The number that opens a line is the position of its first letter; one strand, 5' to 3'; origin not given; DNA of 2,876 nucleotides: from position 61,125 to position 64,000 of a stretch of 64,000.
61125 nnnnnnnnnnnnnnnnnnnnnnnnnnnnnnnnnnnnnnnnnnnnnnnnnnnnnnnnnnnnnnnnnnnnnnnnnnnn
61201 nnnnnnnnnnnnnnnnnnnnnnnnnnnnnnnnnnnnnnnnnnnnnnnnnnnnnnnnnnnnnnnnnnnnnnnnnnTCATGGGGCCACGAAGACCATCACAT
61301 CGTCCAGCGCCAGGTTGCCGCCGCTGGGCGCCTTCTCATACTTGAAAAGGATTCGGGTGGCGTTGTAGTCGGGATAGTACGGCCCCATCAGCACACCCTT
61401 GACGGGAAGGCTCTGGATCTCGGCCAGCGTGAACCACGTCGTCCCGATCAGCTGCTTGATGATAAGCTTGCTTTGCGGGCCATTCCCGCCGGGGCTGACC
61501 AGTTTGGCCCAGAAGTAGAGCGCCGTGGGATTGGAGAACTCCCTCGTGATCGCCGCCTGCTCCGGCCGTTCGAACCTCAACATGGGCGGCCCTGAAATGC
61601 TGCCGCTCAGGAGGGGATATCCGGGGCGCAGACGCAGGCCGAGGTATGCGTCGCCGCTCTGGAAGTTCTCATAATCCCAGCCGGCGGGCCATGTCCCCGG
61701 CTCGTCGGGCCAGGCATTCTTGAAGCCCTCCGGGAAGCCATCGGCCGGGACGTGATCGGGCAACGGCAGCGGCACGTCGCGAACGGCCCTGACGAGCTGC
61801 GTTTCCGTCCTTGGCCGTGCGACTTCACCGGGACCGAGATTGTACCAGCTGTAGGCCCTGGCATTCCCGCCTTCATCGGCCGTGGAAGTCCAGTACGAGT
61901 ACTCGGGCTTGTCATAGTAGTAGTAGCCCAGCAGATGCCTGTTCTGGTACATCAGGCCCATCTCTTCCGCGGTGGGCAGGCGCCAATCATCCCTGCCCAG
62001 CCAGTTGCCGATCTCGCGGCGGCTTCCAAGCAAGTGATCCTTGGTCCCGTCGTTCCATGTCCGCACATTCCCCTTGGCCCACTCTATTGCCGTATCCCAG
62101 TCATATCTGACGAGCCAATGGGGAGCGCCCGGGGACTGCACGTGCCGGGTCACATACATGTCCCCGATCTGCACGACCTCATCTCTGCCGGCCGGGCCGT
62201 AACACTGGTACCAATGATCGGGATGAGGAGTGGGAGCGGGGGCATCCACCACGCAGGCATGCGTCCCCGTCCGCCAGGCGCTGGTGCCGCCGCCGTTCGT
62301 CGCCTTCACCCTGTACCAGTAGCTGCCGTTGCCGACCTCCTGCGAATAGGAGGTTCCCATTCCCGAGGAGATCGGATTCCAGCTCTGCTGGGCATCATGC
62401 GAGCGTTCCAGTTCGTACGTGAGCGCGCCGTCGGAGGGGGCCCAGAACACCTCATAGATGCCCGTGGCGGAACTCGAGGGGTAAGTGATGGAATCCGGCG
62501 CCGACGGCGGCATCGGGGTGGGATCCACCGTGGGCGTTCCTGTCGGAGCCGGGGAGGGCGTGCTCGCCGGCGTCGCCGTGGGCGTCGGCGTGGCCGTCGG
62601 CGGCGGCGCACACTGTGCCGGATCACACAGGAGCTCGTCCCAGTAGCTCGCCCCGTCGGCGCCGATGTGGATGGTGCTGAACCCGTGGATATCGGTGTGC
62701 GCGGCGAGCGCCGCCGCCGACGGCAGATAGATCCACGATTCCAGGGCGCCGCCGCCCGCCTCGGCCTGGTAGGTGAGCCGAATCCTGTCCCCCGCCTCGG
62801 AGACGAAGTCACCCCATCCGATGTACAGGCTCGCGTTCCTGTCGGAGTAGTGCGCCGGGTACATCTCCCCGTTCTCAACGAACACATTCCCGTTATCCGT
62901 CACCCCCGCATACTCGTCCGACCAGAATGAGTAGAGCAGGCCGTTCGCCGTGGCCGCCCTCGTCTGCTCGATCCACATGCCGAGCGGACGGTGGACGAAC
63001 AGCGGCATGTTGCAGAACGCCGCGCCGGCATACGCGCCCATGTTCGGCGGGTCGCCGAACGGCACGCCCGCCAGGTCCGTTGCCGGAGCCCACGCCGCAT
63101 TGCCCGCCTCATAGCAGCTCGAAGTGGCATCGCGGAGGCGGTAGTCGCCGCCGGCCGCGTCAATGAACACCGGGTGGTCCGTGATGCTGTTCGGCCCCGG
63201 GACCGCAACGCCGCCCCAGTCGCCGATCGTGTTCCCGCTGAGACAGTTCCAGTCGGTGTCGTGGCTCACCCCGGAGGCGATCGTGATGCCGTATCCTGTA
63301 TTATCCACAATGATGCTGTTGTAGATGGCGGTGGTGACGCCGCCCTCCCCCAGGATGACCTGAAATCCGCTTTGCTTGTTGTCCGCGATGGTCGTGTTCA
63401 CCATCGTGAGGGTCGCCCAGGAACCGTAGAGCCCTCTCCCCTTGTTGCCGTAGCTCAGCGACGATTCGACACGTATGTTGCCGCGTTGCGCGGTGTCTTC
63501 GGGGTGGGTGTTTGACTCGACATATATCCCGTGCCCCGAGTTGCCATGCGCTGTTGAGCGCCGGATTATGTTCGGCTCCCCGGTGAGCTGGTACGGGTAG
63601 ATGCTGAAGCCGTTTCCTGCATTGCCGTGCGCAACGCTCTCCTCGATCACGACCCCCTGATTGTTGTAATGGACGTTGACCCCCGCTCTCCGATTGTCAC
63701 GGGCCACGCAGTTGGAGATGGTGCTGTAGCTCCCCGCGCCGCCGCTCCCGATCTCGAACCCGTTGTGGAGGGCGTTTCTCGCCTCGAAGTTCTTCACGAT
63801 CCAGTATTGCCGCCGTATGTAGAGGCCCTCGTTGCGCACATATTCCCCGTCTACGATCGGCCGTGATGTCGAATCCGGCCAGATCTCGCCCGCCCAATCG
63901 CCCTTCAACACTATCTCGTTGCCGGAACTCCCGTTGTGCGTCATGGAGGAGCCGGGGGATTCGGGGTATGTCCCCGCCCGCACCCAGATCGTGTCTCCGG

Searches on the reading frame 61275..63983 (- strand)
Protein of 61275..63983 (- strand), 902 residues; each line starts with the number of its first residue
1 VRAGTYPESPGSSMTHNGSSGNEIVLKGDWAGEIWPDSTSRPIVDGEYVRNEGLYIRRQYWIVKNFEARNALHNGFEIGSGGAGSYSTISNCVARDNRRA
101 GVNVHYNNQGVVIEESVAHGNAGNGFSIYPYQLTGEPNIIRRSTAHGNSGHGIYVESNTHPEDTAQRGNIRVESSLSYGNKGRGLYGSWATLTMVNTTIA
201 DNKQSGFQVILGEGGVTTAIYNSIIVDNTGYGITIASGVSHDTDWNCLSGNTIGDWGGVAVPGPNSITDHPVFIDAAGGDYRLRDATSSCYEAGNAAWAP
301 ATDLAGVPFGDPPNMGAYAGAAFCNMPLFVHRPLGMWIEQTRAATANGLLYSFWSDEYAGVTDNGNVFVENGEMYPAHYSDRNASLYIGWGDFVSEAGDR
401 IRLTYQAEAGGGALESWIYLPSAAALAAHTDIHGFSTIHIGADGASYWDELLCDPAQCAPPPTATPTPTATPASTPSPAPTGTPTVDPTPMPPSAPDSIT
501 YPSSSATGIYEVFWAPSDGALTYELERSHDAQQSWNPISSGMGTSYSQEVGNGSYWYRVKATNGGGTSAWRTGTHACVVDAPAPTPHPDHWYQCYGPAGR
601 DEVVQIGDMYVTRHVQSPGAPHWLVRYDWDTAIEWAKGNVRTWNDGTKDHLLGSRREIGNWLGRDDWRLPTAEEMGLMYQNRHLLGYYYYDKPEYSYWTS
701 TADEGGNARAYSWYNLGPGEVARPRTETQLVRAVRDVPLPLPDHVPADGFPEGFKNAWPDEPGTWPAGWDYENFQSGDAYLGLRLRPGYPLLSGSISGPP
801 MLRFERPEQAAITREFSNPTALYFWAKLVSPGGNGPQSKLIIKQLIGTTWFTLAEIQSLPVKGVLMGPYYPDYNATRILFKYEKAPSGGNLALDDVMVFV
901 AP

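Call 12: search_protein_families(library=pfam, proteins=[window:61275-63983:-], max_evalue=0.001)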
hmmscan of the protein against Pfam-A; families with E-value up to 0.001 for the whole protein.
window:61275-63983:- (902 aa): 2 families
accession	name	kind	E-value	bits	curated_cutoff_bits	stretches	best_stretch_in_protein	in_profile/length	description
PF13229.12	Beta_helix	-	7.6e-14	52.1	25.9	2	50-185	22-142/158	Right handed beta helix region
PF07603.17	Lcl_C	-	4.5e-07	30.6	34.9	1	631-735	8-117/117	Lcl C-terminal domain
